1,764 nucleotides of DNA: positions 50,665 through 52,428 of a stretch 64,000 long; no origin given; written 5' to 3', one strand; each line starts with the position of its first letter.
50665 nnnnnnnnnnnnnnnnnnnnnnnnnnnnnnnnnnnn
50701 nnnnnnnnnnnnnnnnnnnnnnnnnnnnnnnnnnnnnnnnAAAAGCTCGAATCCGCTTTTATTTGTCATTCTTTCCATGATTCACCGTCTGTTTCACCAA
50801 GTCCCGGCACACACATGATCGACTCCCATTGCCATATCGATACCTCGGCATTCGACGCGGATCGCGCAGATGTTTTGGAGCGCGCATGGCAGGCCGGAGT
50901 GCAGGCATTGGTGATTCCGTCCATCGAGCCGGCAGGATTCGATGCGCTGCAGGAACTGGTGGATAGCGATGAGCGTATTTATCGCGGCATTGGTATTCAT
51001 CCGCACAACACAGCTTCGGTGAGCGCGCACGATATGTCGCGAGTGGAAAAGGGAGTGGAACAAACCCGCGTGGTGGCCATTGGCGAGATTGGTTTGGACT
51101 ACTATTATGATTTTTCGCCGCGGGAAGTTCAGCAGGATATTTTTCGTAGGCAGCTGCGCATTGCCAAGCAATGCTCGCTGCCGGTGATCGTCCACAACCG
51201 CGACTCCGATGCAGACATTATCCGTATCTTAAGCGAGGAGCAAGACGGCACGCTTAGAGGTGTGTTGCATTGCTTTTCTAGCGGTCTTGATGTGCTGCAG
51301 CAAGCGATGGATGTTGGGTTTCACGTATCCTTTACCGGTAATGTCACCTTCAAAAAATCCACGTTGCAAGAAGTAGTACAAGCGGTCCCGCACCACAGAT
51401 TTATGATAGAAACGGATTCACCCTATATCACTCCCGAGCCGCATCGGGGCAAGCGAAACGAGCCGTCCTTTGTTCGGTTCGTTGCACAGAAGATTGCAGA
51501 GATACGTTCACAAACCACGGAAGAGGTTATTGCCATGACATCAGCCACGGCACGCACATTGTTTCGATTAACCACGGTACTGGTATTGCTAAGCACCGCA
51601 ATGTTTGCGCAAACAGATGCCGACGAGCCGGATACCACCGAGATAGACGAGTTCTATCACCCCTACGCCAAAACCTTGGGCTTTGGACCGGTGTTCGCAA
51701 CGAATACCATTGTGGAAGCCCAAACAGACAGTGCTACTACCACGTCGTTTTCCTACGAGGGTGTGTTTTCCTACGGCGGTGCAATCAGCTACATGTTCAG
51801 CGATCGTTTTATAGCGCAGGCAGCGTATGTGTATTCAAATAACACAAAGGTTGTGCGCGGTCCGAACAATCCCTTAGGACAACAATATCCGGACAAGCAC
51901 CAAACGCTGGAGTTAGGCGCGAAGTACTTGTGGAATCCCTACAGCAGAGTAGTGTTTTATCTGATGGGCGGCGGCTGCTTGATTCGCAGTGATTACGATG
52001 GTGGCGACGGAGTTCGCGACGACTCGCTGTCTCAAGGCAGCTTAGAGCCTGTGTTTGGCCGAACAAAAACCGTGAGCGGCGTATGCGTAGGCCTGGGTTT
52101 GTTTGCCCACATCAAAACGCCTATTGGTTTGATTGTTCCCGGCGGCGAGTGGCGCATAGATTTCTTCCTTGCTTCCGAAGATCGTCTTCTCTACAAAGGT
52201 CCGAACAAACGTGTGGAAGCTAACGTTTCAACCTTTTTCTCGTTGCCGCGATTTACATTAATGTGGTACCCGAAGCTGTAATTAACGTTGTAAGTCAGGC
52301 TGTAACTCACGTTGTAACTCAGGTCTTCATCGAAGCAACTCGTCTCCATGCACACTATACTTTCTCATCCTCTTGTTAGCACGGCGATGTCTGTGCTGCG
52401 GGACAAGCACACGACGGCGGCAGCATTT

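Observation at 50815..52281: TatD nuclease reads through, in frame, into a signal-peptide plus beta-barrel-like domain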

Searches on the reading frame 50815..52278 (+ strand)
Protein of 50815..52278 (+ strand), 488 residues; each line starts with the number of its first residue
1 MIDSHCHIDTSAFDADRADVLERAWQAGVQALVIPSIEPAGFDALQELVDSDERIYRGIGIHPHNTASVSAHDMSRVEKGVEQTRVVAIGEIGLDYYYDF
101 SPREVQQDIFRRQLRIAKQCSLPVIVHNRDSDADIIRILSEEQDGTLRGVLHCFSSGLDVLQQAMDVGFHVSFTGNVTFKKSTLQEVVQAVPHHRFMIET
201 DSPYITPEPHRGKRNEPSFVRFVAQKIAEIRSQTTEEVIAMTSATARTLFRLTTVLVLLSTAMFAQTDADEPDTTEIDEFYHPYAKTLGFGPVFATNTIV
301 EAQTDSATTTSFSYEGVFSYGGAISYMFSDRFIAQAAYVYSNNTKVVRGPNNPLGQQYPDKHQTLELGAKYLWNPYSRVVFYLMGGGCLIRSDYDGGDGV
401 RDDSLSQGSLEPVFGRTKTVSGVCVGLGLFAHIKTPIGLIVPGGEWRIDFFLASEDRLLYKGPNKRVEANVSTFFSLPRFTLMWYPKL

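Call 4: search_protein_families(library=pfam, proteins=[window:50815-52278:+], max_evalue=1)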
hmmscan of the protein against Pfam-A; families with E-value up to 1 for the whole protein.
window:50815-52278:+ (488 aa): 2 families
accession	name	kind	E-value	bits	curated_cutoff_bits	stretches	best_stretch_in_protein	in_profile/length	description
PF01026.27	TatD_DNase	-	2.2e-81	273.4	27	1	2-251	1-253/253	TatD related DNase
PF08178.16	GnsAB_toxin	-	0.13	12.6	27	1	216-241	11-36/54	GnsA/GnsB toxin of bacterial toxin-antitoxin system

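Call 22: search_protein_families(library=ncbifam, proteins=[window:50815-52278:+], max_evalue=1)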
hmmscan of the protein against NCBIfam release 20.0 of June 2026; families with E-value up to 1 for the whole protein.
window:50815-52278:+ (488 aa): 7 families
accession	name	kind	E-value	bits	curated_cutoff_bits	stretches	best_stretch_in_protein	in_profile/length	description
TIGR00010.1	TIGR00010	subfamily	1.6e-78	263.6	206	1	1-251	1-252/253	YchF/TatD family DNA exonuclease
NF008075.0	PRK10812.1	equivalog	2.1e-57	194.3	438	1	1-253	3-257/265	metal-dependent hydrolase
NF007745.0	PRK10425.1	equivalog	1.5e-47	162.1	395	1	1-253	1-259/260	3'-5' ssDNA/RNA exonuclease TatD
NF008522.0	PRK11449.1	equivalog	2.8e-40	138.1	481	1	1-252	5-258/259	metal-dependent hydrolase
NF041926.1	QatD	equivalog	1.1e-30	106.5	230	1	3-247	1-237/239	Qat anti-phage system TatD family nuclease QatD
TIGR04565.1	OMP_myx_plus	subfamily_domain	0.056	13.4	60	1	314-393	9-101/161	outer membrane beta-barrel domain-containing protein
NF004636.0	PRK05985.1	subfamily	0.1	11.4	408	1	18-81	164-230/398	amidohydrolase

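Call 32: find_homologous_proteins(query=window:50815-52278:+, max_evalue=1e-20)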
Query window:50815-52278:+ (488 aa): 6796 proteins with E <= 1e-20 among 8000 candidates; the best 120 are listed.
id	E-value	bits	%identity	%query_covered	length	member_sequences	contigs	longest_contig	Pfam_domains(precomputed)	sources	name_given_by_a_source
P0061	0.0e+0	1116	100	100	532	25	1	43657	PF01026.28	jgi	jgi:TatD DNase family protein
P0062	3.5e-292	987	88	100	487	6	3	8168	PF01026.28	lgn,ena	-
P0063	2.0e-275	932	82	100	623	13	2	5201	PF01026.28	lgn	-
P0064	6.1e-269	910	80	100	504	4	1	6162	PF01026.28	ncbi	ncbi:MAG: TatD family hydrolase [Candidatus Kapaibacterium sp.]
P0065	6.8e-213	726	67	100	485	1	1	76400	PF01026.28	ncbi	-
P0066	1.8e-203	695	63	100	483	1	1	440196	PF01026.28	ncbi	-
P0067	3.8e-199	680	62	100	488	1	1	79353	PF01026.28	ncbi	-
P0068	1.7e-194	665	60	100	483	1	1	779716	PF01026.28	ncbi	-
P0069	4.8e-181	621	59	100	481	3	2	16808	PF01026.28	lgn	-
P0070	5.3e-171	587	58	100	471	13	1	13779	PF01026.28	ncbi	-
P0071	6.3e-169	581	56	100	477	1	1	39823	PF01026.28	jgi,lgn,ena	-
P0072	1.8e-155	536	52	96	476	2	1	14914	PF01026.28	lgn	-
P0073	2.6e-151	523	51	100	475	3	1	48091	PF01026.28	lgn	-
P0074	2.2e-150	519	50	100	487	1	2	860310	PF01026.28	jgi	jgi:TatD DNase family protein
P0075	5.8e-150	518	51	100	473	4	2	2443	PF01026.28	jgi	jgi:TatD DNase family protein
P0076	7.3e-150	518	50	100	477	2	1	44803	PF01026.28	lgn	-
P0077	2.1e-149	516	50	100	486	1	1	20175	PF01026.28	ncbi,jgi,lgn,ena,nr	ncbi:MAG TPA: TatD family hydrolase [Patescibacteria group bacterium]|nr:TatD family hydrolase [Pate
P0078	3.1e-149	516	49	100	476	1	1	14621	PF01026.28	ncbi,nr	ncbi:MAG: TatD family hydrolase [Chlorobi bacterium]|nr:TatD family hydrolase [Chlorobiota bacterium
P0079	3.8e-149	515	50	100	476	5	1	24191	PF01026.28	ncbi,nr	ncbi:MAG: TatD family hydrolase [Chlorobi bacterium]|nr:TatD family hydrolase [Chlorobiota bacterium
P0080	1.3e-148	514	50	100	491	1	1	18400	PF01026.28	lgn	-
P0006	2.2e-148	513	51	100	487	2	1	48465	PF01026.28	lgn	-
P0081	1.2e-147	510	50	100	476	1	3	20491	PF01026.28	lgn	-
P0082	7.0e-146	505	49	100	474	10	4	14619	PF01026.28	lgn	-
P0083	1.3e-145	504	49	100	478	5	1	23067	PF01026.28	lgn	-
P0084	2.1e-145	503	49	100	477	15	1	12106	PF01026.28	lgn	-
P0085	7.6e-144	498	49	100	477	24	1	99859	PF01026.28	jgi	-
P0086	8.1e-144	498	48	100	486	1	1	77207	PF01026.28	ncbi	ncbi:MAG: TatD family hydrolase [Bacteroidota bacterium]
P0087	1.6e-142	494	49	100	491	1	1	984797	PF01026.28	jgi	jgi:TatD DNase family protein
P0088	3.3e-142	493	48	100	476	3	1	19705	PF01026.28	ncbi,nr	ncbi:MAG: TatD family hydrolase [Candidatus Kapabacteria bacterium]|nr:TatD family hydrolase [Candid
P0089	2.9e-139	483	48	100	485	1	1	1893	PF01026.28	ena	-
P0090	3.5e-139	483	49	100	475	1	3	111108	PF01026.28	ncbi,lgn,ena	-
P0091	5.1e-136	472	48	100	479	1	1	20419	PF01026.28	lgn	-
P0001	7.1e-135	468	72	60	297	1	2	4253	PF01026.28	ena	-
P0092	9.3e-135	468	48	100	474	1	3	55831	PF01026.28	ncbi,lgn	ncbi:MAG: TatD family hydrolase [Candidatus Kapaibacterium sp.]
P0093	2.7e-134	466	47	100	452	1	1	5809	PF01026.28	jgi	jgi:TatD DNase family protein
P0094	5.4e-134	465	48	100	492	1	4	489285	PF01026.28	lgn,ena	-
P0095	1.1e-133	464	48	100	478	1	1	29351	PF01026.28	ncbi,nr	ncbi:MAG: TatD family hydrolase [Ignavibacteriae bacterium]|nr:TatD family hydrolase [Ignavibacterio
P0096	1.3e-133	464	47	100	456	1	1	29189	PF01026.28,PF13505.13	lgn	-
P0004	1.8e-133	464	46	100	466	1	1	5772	PF01026.28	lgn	-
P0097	3.9e-133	463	47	100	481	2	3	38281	PF01026.28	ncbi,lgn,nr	ncbi:MAG: TatD family hydrolase [Bacteroidetes bacterium]|nr:TatD family hydrolase [Bacteroidota bac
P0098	7.6e-133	462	47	100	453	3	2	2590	PF01026.28,PF13505.13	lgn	-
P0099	1.1e-132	461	48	100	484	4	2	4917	PF01026.28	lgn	-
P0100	2.8e-132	460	47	100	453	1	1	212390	PF01026.28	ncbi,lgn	-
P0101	9.1e-132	458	47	100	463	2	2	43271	PF01026.28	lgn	-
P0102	1.1e-131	458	47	100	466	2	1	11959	PF01026.28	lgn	-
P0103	3.6e-131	456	45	100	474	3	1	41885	PF01026.28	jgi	jgi:TatD DNase family protein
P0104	5.3e-131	456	47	100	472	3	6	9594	PF01026.28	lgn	-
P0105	7.3e-131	455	45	100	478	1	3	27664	PF01026.28,PF13505.13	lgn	-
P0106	7.5e-131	455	46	100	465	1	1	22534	PF01026.28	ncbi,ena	-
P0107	1.3e-130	454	46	100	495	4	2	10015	PF01026.28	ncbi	-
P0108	5.6e-130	452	46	100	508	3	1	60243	PF01026.28,PF13505.13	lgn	-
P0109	1.1e-129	451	46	100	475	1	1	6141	PF01026.28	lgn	-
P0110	1.4e-129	451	45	100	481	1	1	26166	PF01026.28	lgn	-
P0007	3.1e-129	450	46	100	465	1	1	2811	PF01026.28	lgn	-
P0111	5.1e-129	449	46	100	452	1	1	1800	PF01026.28,PF13505.13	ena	-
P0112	7.3e-129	449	47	100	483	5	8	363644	PF01026.28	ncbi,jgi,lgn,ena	ncbi:MAG: TatD family hydrolase [Candidatus Kapaibacterium sp.]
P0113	8.2e-129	448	46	100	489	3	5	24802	PF01026.28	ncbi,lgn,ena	-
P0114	8.6e-129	448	46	100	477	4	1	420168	PF01026.28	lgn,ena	-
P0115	8.8e-129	448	45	100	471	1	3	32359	PF01026.28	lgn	-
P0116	1.1e-128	448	44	100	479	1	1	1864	PF01026.28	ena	-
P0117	2.7e-128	447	46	100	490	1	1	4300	PF01026.28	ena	-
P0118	2.3e-127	444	45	100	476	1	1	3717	PF01026.28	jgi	jgi:TatD DNase family protein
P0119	3.7e-127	443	45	100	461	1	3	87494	PF01026.28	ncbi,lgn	-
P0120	4.2e-127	443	46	100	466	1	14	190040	PF01026.28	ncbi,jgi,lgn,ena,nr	ncbi:D-aminoacyl-tRNA deacylase [bacterium HR21]|nr:D-aminoacyl-tRNA deacylase [bacterium HR21]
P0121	4.4e-127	443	46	100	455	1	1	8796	PF01026.28,PF13505.13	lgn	-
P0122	5.1e-127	442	45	100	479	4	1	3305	PF01026.28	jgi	-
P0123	7.6e-127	442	45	100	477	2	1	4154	PF01026.28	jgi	jgi:TatD DNase family protein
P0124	9.0e-127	442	44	100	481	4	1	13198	PF01026.28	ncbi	-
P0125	1.0e-126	441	44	100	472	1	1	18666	PF01026.28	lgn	-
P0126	1.2e-126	441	45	100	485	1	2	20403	PF01026.28,PF01979.27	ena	-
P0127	1.8e-126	441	44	100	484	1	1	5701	PF01026.28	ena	-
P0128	2.3e-126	440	45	100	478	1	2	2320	PF01026.28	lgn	-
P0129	2.6e-126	440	45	100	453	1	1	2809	PF01026.28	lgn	-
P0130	2.7e-126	440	43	100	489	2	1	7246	PF01026.28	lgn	-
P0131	2.8e-126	440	44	100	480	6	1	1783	PF01026.28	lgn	-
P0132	6.3e-126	439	46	100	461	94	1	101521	PF01026.28,PF13505.13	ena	-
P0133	6.4e-126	439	44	100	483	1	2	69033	PF01026.28,PF13505.13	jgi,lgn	jgi:TatD DNase family protein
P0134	9.7e-126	438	45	100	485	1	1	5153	PF01026.28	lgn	-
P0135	3.2e-125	437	43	100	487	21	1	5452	PF01026.28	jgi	jgi:TatD DNase family protein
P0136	4.4e-125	436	44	100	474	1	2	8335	PF01026.28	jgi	-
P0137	4.6e-125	436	46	100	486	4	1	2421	PF01026.28,PF13505.13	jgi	-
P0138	5.5e-125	436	44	100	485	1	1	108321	PF01026.28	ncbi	-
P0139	5.6e-125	436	42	100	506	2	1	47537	PF01026.28,PF13505.13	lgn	-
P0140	8.8e-125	435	44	99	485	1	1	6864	PF01026.28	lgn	-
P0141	9.3e-125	435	44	100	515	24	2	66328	PF01026.28,PF13505.13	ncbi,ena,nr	ncbi:MAG TPA: TatD family hydrolase [Candidatus Kapabacteria bacterium]|nr:TatD family hydrolase [Ca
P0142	1.2e-124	435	44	100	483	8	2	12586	PF01026.28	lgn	-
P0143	4.6e-124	433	44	100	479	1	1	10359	PF01026.28,PF13505.13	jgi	-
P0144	5.6e-124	432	45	100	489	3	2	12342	PF01026.28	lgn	-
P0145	5.6e-124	432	44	100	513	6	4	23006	PF01026.28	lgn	-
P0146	5.7e-124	432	45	100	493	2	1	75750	PF01026.28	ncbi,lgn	-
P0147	7.7e-124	432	43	100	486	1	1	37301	PF01026.28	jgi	jgi:TatD DNase family protein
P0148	7.9e-124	432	45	100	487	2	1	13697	PF01026.28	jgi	jgi:TatD DNase family protein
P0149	8.1e-124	432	44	100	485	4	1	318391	PF01026.28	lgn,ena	-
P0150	9.5e-124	432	46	100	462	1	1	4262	PF01026.28,PF13505.13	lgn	-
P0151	1.6e-123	431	43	100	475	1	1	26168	PF01026.28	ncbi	ncbi:TatD family hydrolase [Bacteroidota bacterium]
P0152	1.7e-123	431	44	100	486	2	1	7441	PF01026.28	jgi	-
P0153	1.9e-123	431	45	100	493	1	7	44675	PF01026.28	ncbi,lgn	-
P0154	2.2e-123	430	44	100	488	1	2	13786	PF01026.28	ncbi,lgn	-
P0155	2.3e-123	430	43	100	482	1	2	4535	PF01026.28,PF13505.13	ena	-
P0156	3.1e-123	430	43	100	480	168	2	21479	PF01026.28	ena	-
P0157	4.9e-123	429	43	100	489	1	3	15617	PF01026.28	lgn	-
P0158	5.3e-123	429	44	100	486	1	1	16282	PF01026.28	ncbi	-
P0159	6.4e-123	429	45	100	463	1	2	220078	PF01026.28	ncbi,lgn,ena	-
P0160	8.5e-123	429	44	100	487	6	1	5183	PF01026.28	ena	-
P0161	1.3e-122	428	43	100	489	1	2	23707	PF01026.28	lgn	-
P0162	3.1e-122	427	44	100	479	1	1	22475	PF01026.28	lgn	-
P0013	3.4e-122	427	43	100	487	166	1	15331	PF01026.28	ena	-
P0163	4.9e-122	426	43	100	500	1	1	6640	PF01026.28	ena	-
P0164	2.0e-121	424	43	100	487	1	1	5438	PF01026.28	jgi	jgi:TatD DNase family protein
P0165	2.3e-121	424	42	100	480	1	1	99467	PF01026.28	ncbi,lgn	-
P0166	2.4e-121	424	46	100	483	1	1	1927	PF01026.28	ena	-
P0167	2.5e-121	424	45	100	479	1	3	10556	PF01026.28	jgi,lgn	jgi:TatD DNase family protein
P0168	2.5e-121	424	44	100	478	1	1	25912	PF01026.28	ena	-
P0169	4.0e-121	423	42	100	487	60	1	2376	PF01026.28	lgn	-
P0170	4.1e-121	423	44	100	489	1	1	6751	PF01026.28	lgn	-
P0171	6.8e-121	422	44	100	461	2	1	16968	PF01026.28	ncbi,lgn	ncbi:MAG: TatD family hydrolase [Chlorobiota bacterium]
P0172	7.7e-121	422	43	100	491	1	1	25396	PF01026.28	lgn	-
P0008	8.7e-121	422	43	100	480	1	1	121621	PF01026.28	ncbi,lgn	-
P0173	1.1e-120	422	42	100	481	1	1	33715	PF01026.28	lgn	-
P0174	1.3e-120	421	43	100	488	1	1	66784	PF01026.28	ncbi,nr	ncbi:MAG: YchF/TatD family DNA exonuclease [Candidatus Kapabacteria bacterium]|nr:YchF/TatD family D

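Call 50: find_encoding_contigs(protein=P0120, flank=4000, max_places=2)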
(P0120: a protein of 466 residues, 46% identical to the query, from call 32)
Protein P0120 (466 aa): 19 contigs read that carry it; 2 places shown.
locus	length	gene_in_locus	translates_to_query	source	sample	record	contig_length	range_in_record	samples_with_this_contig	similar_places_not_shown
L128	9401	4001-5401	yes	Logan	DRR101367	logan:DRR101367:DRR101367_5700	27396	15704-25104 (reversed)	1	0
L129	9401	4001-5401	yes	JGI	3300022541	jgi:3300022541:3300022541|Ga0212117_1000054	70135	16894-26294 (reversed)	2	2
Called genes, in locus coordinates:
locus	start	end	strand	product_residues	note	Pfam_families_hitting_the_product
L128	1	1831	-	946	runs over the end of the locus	PF00082:Peptidase_S8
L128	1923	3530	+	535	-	PF05496:RuvB_N (faint), PF13177:DNA_pol3_delta2, PF00004:AAA, PF07728:AAA_5, PF13401:AAA_22 (weak), PF22608:DNAX_ATPase_lid, PF12169:DNA_pol3_gamma3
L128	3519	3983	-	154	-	-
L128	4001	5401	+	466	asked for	PF01026:TatD_DNase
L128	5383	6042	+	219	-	PF14681:UPRTase, PF00156:Pribosyltran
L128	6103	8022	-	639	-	PF00012:HSP70, PF14450:FtsA (faint), PF06723:MreB_Mbl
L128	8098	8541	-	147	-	PF04969:CS (weak), PF00011:HSP20, PF17886:ArsA_HSP20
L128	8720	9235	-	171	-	PF05708:Peptidase_C92 (faint), PF00877:NLPC_P60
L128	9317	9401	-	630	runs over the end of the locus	PF01541:GIY-YIG, PF27096:UvrC_M, PF02151:UVR (weak), PF22920:UvrC_RNaseH, PF08459:UvrC_RNaseH_dom, PF12826:HHH_2 (faint), PF14520:HHH_5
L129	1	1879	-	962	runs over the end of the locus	PF00082:Peptidase_S8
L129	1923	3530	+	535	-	PF05496:RuvB_N (faint), PF13177:DNA_pol3_delta2, PF00004:AAA, PF07728:AAA_5, PF13401:AAA_22 (weak), PF22608:DNAX_ATPase_lid, PF12169:DNA_pol3_gamma3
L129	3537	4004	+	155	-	PF00578:AhpC-TSA, PF08534:Redoxin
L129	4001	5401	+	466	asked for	PF01026:TatD_DNase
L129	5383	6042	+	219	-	PF14681:UPRTase, PF00156:Pribosyltran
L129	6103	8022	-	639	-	PF00012:HSP70, PF14450:FtsA (faint), PF06723:MreB_Mbl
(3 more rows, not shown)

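Call 51: find_encoding_contigs(protein=P0132, flank=4000, max_places=1)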
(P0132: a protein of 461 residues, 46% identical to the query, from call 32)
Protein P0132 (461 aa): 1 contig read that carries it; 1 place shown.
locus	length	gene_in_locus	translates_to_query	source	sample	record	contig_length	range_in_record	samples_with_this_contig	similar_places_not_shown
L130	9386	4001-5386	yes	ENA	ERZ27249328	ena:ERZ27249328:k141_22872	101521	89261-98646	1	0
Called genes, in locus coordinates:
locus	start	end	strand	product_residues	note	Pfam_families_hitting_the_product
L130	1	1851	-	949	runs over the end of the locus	PF00082:Peptidase_S8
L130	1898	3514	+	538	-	PF05496:RuvB_N (weak), PF13177:DNA_pol3_delta2, PF13604:AAA_30 (faint), PF00004:AAA, PF07728:AAA_5 (weak), PF13401:AAA_22 (weak), PF22608:DNAX_ATPase_lid, PF12169:DNA_pol3_gamma3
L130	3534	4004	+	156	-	PF00578:AhpC-TSA, PF08534:Redoxin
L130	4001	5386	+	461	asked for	PF01026:TatD_DNase, PF13505:OMP_b-brl (weak)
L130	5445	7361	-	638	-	PF00012:HSP70, PF14450:FtsA (faint), PF06723:MreB_Mbl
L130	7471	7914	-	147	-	PF00011:HSP20, PF17886:ArsA_HSP20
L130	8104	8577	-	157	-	PF00877:NLPC_P60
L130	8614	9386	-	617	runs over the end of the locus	PF01541:GIY-YIG, PF27096:UvrC_M, PF22920:UvrC_RNaseH, PF08459:UvrC_RNaseH_dom, PF00633:HHH (faint), PF12826:HHH_2 (weak), PF14520:HHH_5 (weak)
